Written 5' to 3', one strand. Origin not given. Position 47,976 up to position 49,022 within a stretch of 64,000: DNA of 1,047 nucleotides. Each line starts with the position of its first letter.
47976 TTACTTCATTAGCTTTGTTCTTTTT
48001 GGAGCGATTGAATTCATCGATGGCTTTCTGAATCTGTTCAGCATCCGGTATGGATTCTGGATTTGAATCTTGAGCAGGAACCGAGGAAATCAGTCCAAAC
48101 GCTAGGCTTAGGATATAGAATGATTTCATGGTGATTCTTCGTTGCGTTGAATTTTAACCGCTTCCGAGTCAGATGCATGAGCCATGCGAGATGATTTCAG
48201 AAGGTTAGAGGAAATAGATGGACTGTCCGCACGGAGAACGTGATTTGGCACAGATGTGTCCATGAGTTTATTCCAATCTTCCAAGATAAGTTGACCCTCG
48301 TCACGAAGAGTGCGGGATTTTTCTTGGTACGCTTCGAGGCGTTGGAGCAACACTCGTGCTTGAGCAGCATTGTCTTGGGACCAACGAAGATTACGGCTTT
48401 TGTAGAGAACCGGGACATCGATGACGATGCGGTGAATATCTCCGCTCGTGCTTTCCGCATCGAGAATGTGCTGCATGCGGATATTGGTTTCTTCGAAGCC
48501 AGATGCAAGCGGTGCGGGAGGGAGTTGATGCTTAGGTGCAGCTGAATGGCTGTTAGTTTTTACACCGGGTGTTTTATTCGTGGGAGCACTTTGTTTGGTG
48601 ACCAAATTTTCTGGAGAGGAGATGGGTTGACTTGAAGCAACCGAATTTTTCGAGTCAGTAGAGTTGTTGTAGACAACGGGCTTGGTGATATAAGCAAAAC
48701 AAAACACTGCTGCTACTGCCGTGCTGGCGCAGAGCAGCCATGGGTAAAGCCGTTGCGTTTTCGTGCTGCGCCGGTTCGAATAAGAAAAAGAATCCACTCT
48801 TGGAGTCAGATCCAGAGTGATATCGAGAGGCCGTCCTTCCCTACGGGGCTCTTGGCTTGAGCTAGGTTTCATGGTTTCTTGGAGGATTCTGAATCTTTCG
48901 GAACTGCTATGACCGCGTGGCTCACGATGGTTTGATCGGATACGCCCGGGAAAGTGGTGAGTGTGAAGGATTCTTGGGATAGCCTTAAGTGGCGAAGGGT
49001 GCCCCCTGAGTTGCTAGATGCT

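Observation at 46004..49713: Seven-gene ATGA-coupled operon: a lone pseudopilin, four uncharacterised envelope proteins, a DUF3108-like protein and TsaE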

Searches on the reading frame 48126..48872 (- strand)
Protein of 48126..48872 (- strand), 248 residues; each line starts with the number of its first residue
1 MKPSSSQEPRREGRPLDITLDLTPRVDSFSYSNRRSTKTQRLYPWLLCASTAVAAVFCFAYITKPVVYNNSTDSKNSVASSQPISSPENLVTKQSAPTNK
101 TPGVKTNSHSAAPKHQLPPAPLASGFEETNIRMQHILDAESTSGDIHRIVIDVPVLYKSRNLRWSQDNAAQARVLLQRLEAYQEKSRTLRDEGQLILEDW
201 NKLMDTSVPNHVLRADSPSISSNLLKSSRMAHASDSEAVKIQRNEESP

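Call 3: search_protein_families(library=pfam, proteins=[window:48126-48872:-], max_evalue=1)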
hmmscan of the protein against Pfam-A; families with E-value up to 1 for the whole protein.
window:48126-48872:- (248 aa): 0 families

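Call 4: search_protein_families(library=ncbifam, proteins=[window:48126-48872:-], max_evalue=1)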
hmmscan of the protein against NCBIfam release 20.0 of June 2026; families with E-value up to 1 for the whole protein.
window:48126-48872:- (248 aa): 0 families

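Call 6: find_homologous_proteins(query=window:48126-48872:-)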
Query window:48126-48872:- (248 aa): 268 proteins with E <= 0.001 among 741 candidates; the best 120 are listed.
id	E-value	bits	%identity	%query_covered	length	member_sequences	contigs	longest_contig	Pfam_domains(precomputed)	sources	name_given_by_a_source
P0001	3.7e-157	539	100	100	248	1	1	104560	-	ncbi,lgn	-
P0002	6.1e-142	489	92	100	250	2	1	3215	-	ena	-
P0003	8.2e-105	368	75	100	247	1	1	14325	-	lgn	-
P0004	1.2e-104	367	74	100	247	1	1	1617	-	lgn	-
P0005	4.0e-103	362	72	100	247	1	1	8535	-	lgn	-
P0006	5.2e-103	362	70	100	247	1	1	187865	-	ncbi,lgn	ncbi:MAG: hypothetical protein V4727_06695 [Verrucomicrobiota bacterium]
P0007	3.6e-99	349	71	100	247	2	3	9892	-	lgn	-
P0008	2.1e-98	347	69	99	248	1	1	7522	-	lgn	-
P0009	3.5e-97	343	68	100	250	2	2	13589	-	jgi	jgi:hypothetical protein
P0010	1.6e-92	328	66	100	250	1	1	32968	-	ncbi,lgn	-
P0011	7.5e-91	322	66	100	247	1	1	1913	-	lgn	-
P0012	2.6e-90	320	64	100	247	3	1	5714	-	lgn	-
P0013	1.8e-89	318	65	98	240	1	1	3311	-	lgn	-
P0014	1.6e-88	314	64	100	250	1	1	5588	-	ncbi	-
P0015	2.1e-88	314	63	100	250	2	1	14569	-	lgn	-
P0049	1.2e-55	207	48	88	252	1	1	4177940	-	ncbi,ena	-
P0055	5.2e-55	205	50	88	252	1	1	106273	-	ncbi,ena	-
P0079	3.2e-51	192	45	88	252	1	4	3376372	-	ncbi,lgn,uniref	ncbi:hypothetical protein [Luteolibacter sp. AS25]|uniref:hypothetical protein n=1 Tax=Luteolibacter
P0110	1.3e-46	177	45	88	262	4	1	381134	-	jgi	jgi:hypothetical protein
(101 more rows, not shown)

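Call 9: find_related_loci(query=A1, collection=genome_contigs, flank=10000)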
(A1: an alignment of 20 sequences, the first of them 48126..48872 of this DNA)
Query A1 (248 aa) in genome_contigs; peptide patterns used: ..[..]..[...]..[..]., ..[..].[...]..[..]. (x = any residue, [..] = any of these).
169 stretches matched a pattern; 141 encode a relative of the query (tblastn E <= 1e-3); the best 80 are kept; 80 distinct loci.
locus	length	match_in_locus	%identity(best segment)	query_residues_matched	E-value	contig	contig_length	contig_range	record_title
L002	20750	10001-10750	90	1-248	1e-150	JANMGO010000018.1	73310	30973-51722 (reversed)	MAG: Akkermansiaceae bacterium isolate OTE_70_metabat_437 OTE_70_k141_361169, whole genome shotgun sequence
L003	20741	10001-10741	70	1-248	7e-115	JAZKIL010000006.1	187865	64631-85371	MAG: Verrucomicrobiota bacterium isolate ADI_DC_SW_02_SPN_11032020-bin028 DCSW02SPN_B028_0_000000000006, whole genome sh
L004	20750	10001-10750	65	1-248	7e-99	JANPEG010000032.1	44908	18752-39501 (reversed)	MAG: Akkermansiaceae bacterium isolate VAR_78_metabat_28 VAR_78_k141_3526490, whole genome shotgun sequence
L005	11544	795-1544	63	1-248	4e-95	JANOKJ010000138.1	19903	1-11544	MAG: Akkermansiaceae bacterium isolate VAR_48_concoct_241_sub VAR_48_k141_4283240, whole genome shotgun sequence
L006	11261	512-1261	62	1-248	2e-94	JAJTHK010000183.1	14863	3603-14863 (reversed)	MAG: Luteolibacter sp. isolate CoA8N_E16 k141_968733, whole genome shotgun sequence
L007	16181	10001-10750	62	1-248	4e-94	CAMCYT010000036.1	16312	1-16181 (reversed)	MAG: Prosthecobacter debontii isolate MH-09jul19-95 genome assembly, contig: MH-09jul19-C8022, whole genome shotgun sequ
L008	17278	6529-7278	66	1-248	2e-93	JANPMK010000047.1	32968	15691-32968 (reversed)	MAG: Akkermansiaceae bacterium isolate VAR_48_metabat_265_sub VAR_48_k141_1840337, whole genome shotgun sequence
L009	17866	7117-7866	60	1-248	7e-92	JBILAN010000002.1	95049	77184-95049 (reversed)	MAG: Luteolibacter sp. isolate ME2016-05-12_3300042304_group7_bin92 Rohwer_bin2733_scaffold_53_c1, whole genome shotgun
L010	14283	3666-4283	50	19-224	5e-66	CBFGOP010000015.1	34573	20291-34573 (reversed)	MAG TPA_asm: uncultured Prosthecobacter sp. isolate SRR29873476_binner23_Refined_3 genome assembly, contig: ERZ27315264.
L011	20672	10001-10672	52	28-242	2e-65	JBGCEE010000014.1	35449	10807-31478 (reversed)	MAG: Akkermansiaceae bacterium isolate SGMAG-55 contig14, whole genome shotgun sequence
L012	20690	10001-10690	52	1-223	9e-64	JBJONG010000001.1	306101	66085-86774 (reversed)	MAG: Verrucomicrobiota bacterium isolate umpqua_2019_sw_WHONDRS-S19S_0079_A_bin.9 scaffold_0000009, whole genome shotgun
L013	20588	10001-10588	52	28-223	3e-62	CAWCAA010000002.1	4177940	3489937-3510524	MAG: uncultured Verrucomicrobiae bacterium isolate MFD03250.bin.1.149 genome assembly, contig: contig_1581, whole genome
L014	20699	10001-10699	47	19-245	1e-60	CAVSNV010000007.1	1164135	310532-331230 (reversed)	MAG: uncultured Verrucomicrobiae bacterium isolate MFD03250.bin.2.61 genome assembly, contig: contig_26314, whole genome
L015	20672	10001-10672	49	28-248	2e-60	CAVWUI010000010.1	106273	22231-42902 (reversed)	MAG: uncultured Verrucomicrobiae bacterium isolate MFD03250.bin.2.102 genome assembly, contig: contig_30187, whole genom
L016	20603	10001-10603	53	28-223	3e-60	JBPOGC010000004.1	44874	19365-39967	MAG: Luteolibacter sp. isolate MAG_23 MAG_23_4, whole genome shotgun sequence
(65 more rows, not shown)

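Call 18: search_solved_structures(query=A1, max_evalue=10)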
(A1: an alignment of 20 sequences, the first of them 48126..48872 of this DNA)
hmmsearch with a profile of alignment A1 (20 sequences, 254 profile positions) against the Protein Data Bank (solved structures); distinct sequences matched with E-value up to 10: 0.

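Call 21: find_encoding_contigs(protein=P0079, flank=10000, max_places=2)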
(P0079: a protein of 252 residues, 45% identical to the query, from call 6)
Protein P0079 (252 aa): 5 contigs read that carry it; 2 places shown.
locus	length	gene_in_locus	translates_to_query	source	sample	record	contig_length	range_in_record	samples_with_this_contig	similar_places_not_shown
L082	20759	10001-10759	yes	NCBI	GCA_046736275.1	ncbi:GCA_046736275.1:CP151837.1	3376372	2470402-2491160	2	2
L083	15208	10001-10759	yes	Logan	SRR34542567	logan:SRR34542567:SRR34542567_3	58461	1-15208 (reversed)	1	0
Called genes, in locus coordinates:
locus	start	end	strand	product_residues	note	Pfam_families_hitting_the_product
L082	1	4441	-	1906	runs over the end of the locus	PF11974:bMG3, PF01835:MG2, PF07703:A2M_BRD, PF00207:A2M, PF07678:TED_complement, PF17973:bMG10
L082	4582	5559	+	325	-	PF12146:Hydrolase_4, PF00561:Abhydrolase_1, PF12697:Abhydrolase_6 (weak)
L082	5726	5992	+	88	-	PF00830:Ribosomal_L28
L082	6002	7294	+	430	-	PF00278:Orn_DAP_Arg_deC, PF02784:Orn_Arg_deC_N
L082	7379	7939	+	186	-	PF13482:RNase_H_2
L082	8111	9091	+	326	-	PF08240:ADH_N, PF00107:ADH_zinc_N, PF13602:ADH_zinc_N_2 (weak)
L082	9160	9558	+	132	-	-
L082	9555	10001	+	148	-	-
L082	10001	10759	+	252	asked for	-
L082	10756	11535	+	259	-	-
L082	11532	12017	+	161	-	-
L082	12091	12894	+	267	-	PF11306:DUF3108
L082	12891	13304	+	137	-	PF02367:TsaE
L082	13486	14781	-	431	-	PF07394:DUF1501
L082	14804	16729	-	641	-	PF07583:PSCyt2, PF07587:PSD1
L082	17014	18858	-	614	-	PF13589:HATPase_c_3 (weak), PF00183:HSP90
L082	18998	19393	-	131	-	PF00293:NUDIX, PF14815:NUDIX_4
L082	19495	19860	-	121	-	PF02033:RBFA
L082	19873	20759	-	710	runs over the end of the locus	PF00009:GTP_EFTU, PF00025:Arf (faint), PF00071:Ras (weak), PF01926:MMR_HSR1, PF22042:EF-G_D2, PF11987:IF-2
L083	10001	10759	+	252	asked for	-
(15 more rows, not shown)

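Call 22: find_encoding_contigs(protein=P0110, flank=10000, max_places=2)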
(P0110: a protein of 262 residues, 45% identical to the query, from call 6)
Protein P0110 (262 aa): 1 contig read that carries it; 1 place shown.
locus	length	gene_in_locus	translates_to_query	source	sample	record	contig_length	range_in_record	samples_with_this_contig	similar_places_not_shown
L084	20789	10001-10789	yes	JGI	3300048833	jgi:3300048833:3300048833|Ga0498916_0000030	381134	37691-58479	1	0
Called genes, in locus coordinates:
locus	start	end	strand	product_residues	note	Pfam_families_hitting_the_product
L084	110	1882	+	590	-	-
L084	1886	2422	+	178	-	-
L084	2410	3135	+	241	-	-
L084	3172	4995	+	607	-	PF03958:Secretin_N, PF00263:Secretin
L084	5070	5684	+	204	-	-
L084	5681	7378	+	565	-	PF00437:T2SSE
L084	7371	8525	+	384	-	PF00482:T2SSF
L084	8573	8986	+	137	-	-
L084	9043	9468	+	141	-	-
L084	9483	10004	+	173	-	-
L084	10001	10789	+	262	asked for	-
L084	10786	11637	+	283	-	-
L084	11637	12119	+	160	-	-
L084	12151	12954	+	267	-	PF11306:DUF3108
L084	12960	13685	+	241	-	PF03734:YkuD (weak)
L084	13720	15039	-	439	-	PF02403:Seryl_tRNA_N, PF00587:tRNA-synt_2b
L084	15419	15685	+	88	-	PF00381:PTS-HPr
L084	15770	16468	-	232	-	-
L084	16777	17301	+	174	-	PF05685:Uma2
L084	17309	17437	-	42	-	PF12669:FeoB_associated (weak)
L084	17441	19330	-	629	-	PF00009:GTP_EFTU (faint), PF01926:MMR_HSR1, PF02421:FeoB_N, PF03193:RsgA_GTPase (faint), PF07670:Gate, PF07664:FeoB_C, PF07670:Gate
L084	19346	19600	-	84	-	PF04023:FeoA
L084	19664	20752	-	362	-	PF01261:AP_endonuc_2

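Call 25: search_protein_families(library=pfam, proteins=[L084:110-1882:+, L084:1886-2422:+, L084:2410-3135:+, L084:3172-4995:+, L084:5070-5684:+, L084:5681-7378:+, L084:7371-8525:+, L084:8573-8986:+, L084:9043-9468:+, L084:12960-13685:+], max_evalue=5)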
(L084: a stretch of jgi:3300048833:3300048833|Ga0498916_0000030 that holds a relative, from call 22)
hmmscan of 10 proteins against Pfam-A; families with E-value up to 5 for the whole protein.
L084:110-1882:+ (590 aa): 0 families

L084:1886-2422:+ (178 aa): 2 families
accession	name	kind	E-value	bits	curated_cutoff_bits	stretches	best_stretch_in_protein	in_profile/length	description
PF10741.14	T2SSM_b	-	0.042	14.2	21.7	1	76-159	7-87/111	Type II secretion system (T2SS), protein M subtype b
PF17452.7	YnfE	-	0.15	12.8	25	1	59-83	26-50/78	Uncharacterized YnfE-like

L084:2410-3135:+ (241 aa): 0 families

L084:3172-4995:+ (607 aa): 2 families
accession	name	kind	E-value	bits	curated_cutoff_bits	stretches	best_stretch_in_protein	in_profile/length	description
PF00263.26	Secretin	-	1e-32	113.5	27.5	1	340-521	2-166/169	Bacterial type II and III secretion system protein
PF03958.22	Secretin_N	-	1.7e-08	35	28.2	1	205-266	5-69/69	Bacterial type II/III secretion system short domain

L084:5070-5684:+ (204 aa): 0 families

L084:5681-7378:+ (565 aa): 25 families
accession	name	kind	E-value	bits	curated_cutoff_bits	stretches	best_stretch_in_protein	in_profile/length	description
PF00437.27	T2SSE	-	4e-82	276.3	24.9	1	169-554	5-368/370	Type II/IV secretion system protein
PF13401.12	AAA_22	-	0.00025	21.8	27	1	310-347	5-44/130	AAA domain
PF00005.33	ABC_tran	-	0.00038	21.5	25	1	312-361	13-52/137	ABC transporter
PF03266.21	NTPase_1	-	0.00079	19.7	23.9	1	313-341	2-30/168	NTPase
PF13555.12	AAA_29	-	0.0014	18.8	27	1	304-331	15-43/61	P-loop containing region of AAA domain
PF13173.12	AAA_14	-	0.0017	18.8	27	1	312-403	4-88/129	AAA domain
PF13476.12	AAA_23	-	0.0023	19.1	27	1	309-330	18-39/201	AAA domain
PF13191.12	AAA_16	-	0.0029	18.6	32.6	1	311-338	25-52/167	AAA ATPase domain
PF00004.35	AAA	-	0.0037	18.2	21.2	1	314-392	2-72/131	ATPase family associated with various cellular activities (AAA)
PF25199.1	nSTAND_NTPase5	-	0.0057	16.9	34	1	311-349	42-81/145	Novel STAND NTPase 5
PF01935.23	DUF87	-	0.016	15.8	23.2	1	317-342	30-56/220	Helicase HerA, central domain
PF03193.22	RsgA_GTPase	-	0.017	15.4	30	1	298-335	96-131/174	RsgA GTPase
PF03215.21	Rad17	-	0.022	15.1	23.8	1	309-383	44-115/186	Rad17 P-loop domain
PF02492.25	cobW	-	0.036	14.1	20.7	1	312-345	2-34/180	CobW/HypB/UreG, nucleotide-binding domain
PF07728.20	AAA_5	-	0.037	14.5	22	1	313-392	2-81/139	AAA domain (dynein-related subfamily)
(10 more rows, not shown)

L084:7371-8525:+ (384 aa): 1 family
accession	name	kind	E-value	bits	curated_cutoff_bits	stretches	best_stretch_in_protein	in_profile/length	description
PF00482.28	T2SSF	-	3.6e-36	124.3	25.2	2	50-163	3-118/125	Type II secretion system (T2SS), protein F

L084:8573-8986:+ (137 aa): 0 families

L084:9043-9468:+ (141 aa): 3 families
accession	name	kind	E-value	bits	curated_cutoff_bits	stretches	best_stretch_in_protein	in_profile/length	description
PF13131.11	DUF3951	-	0.02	15.5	26.3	1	13-39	5-31/52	Protein of unknown function (DUF3951)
PF07963.17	N_methyl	-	0.036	14.1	21.2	1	10-29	3-22/27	Prokaryotic N-terminal methylation motif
PF14015.11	DUF4231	-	0.11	13.4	24.7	1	14-55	41-83/103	Protein of unknown function (DUF4231)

L084:12960-13685:+ (241 aa): 1 family
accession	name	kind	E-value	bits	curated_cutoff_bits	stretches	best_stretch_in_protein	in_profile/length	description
PF03734.19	YkuD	-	2.7e-06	28.5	23.4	1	75-218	32-141/146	L,D-transpeptidase catalytic domain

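Call 32: find_encoding_contigs(protein=P0001, flank=10000, max_places=3)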
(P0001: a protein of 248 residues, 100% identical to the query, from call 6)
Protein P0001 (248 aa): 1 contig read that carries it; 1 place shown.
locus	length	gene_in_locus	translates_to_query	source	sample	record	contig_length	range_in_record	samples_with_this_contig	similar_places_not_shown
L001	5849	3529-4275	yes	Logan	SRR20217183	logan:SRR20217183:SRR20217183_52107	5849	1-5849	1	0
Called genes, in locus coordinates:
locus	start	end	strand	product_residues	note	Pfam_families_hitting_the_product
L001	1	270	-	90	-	?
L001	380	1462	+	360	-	PF00483:NTP_transferase, PF12804:NTP_transf_3, PF22640:ManC_GMP_beta-helix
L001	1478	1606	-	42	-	-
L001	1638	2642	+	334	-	PF16884:ADH_N_2 (weak), PF08240:ADH_N, PF00107:ADH_zinc_N, PF13602:ADH_zinc_N_2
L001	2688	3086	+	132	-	-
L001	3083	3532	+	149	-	-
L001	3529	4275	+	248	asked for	-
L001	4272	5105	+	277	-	-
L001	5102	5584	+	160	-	-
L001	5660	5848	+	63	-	?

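Call 44: predict_structure(alignment_id=A5)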
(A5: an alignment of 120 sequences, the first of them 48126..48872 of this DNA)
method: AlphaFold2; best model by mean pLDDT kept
length: 248 residues; sequences in the alignment: 120
mean_pLDDT: 64.1   pTM: 0.34
mean pLDDT of the five models: 64.1, 63.9, 63.9, 62.9, 61.9
residues with pLDDT >= 90: 35; 70-90: 52; 50-70: 91; < 50: 70
segments of 3 or more residues with pLDDT < 50: 6-8, 10-14, 23-25, 84-87, 92-95, 104-113, 156-160, 235-237, 239-245
pLDDT, mean of each block of 10 residues (from residue 1): 46 47 48 58 90 92 64 50 48 49 46 54 58 73 78 53 72 87 92 96 87 58 56 50 50
secondary structure, 60 per line:
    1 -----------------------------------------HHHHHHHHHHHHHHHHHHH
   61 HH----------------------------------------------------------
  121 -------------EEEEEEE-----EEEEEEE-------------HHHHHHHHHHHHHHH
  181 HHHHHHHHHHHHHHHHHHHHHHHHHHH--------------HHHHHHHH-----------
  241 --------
elements in order: H42-62 E134-140 E146-152 H166-207 H222-229
